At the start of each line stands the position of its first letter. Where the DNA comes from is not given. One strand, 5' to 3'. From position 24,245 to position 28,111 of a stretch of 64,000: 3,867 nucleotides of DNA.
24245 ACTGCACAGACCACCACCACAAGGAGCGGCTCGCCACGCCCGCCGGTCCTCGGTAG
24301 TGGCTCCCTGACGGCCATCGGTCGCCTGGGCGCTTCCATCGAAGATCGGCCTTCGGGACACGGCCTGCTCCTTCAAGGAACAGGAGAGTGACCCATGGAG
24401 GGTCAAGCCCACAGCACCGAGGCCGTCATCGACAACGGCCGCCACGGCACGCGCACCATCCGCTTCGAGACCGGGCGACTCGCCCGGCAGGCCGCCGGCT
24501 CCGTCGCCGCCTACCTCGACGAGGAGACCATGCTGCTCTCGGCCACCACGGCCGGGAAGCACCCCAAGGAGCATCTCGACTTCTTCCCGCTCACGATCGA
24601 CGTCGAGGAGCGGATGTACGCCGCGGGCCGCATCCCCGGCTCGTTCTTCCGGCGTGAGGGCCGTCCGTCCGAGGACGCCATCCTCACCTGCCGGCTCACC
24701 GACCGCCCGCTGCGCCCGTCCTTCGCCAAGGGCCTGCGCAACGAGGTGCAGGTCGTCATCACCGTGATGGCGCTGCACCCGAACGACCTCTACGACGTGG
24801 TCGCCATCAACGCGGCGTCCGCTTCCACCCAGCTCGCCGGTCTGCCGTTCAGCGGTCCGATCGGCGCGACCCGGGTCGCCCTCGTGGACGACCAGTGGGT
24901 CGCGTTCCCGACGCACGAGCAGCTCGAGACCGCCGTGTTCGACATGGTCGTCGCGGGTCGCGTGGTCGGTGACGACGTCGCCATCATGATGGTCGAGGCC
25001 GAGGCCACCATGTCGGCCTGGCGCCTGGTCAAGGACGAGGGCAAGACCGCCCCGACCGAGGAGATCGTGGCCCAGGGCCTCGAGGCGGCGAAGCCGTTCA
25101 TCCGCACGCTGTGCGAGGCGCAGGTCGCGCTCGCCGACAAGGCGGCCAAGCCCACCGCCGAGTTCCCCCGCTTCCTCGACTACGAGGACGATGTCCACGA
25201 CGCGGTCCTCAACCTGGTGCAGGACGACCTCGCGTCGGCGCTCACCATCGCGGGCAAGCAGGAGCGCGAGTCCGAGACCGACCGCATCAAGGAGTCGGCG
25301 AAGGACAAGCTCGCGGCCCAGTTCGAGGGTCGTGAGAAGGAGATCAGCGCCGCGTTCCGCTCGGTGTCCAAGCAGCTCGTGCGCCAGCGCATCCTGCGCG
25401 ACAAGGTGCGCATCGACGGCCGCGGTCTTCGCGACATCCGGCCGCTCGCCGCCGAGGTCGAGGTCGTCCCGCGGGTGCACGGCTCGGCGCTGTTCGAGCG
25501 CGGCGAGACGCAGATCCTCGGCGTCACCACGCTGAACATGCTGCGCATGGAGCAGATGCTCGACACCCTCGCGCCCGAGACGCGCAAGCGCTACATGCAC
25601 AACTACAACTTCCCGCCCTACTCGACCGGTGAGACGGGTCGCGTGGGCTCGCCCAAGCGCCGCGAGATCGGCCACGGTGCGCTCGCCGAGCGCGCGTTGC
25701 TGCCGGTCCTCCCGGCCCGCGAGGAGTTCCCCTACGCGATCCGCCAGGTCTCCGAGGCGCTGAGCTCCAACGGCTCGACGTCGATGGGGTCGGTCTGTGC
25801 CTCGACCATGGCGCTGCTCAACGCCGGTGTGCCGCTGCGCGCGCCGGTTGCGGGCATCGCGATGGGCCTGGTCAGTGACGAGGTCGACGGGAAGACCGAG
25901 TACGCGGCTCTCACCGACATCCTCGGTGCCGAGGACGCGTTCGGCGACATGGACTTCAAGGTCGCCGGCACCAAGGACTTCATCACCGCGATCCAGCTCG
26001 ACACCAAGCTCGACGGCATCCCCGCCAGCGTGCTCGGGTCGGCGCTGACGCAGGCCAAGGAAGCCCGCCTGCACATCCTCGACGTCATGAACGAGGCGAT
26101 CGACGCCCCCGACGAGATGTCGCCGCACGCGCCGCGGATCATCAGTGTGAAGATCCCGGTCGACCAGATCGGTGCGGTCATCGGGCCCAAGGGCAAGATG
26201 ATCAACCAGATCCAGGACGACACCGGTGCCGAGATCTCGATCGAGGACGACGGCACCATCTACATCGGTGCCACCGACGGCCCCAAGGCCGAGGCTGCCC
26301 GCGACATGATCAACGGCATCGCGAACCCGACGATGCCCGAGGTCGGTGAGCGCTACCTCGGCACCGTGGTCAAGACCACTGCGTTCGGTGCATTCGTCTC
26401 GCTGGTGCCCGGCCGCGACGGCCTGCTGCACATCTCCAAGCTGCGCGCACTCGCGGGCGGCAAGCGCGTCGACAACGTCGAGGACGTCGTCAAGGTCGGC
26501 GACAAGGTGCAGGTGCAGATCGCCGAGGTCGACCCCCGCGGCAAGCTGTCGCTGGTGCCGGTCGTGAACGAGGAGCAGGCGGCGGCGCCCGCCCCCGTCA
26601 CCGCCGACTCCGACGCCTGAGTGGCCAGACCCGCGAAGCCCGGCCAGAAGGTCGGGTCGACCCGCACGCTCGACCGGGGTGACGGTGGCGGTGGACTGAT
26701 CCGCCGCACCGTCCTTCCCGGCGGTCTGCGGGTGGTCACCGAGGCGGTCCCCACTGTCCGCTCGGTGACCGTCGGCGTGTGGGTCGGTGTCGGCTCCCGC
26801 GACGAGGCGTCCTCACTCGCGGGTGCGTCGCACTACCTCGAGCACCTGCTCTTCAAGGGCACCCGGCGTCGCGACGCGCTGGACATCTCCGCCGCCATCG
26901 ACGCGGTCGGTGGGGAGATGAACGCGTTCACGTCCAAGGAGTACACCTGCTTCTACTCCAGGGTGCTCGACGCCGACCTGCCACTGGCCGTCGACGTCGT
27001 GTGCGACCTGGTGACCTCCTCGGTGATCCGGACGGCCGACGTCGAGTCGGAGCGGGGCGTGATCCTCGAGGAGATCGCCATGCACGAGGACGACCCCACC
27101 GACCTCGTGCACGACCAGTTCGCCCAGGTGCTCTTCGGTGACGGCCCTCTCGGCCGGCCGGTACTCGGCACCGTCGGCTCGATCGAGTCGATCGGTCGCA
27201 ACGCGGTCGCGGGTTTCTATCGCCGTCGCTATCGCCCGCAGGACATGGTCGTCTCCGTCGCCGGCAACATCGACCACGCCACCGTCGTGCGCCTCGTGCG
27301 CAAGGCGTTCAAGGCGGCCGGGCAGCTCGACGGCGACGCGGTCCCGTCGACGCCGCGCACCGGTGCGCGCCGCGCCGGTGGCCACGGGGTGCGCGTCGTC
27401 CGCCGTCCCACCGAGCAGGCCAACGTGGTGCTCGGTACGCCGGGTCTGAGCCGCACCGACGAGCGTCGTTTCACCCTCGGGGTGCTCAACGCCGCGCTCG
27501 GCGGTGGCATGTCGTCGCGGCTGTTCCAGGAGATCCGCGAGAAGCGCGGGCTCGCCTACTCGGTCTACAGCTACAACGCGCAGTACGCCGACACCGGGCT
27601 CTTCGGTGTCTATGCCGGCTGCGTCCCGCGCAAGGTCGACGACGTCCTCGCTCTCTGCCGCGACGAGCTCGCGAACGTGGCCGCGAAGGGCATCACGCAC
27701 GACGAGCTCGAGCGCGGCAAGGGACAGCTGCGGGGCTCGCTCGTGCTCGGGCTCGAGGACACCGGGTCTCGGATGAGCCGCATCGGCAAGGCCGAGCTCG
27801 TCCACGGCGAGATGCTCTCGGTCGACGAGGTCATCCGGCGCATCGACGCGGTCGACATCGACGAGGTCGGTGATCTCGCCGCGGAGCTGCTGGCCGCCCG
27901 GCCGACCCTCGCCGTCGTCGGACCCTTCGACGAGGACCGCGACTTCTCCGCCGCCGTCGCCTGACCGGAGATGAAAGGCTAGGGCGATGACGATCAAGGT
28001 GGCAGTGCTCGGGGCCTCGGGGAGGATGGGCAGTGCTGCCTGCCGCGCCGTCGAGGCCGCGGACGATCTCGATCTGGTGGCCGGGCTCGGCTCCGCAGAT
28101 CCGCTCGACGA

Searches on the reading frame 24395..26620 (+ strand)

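Call 5: search_protein_families(library=pfam, proteins=[window:24395-26620:+], max_evalue=0.01)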
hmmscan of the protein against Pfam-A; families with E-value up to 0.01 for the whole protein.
window:24395-26620:+ (741 aa): 8 families
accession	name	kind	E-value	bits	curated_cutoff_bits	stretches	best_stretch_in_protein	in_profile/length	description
PF01138.27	RNase_PH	-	2.5e-46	157.8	25.5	2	20-151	3-130/130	3' exoribonuclease family, domain 1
PF03726.19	PNPase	-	4.9e-18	65.8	24.6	1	267-343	2-80/81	Polyribonucleotide nucleotidyltransferase, RNA binding domain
PF00575.29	S1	-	2.8e-14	53.7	22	1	648-718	2-69/74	S1 RNA binding domain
PF00013.35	KH_1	-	1.5e-12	47.6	21.5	1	583-640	2-65/66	KH domain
PF03725.20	RNase_PH_C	-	1.1e-09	38.5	20.8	2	154-206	1-52/67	3' exoribonuclease family, domain 2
PF22675.2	KH-I_KHDC4-BBP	-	6.1e-05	23.2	30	1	592-631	8-47/76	KHDC4/BBP-like, KH-domain type I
PF07650.23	KH_2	-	0.0026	18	22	1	585-624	29-68/78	KH domain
PF17092.11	PCB_OB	-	0.0074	17.5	27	0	645-722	26-109/111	Penicillin-binding protein OB-like domain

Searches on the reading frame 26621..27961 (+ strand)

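Call 80: search_protein_families(library=pfam, proteins=[window:26621-27961:+], max_evalue=0.00001)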
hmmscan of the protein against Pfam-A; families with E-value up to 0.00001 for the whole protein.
window:26621-27961:+ (447 aa): 2 families
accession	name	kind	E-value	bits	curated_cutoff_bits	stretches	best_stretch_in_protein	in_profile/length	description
PF05193.26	Peptidase_M16_C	-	6.6e-47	160.2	23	1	191-370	2-181/181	Peptidase M16 inactive domain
PF00675.25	Peptidase_M16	-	6.4e-36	123.9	22.3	1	37-184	1-148/149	Insulinase (Peptidase family M16)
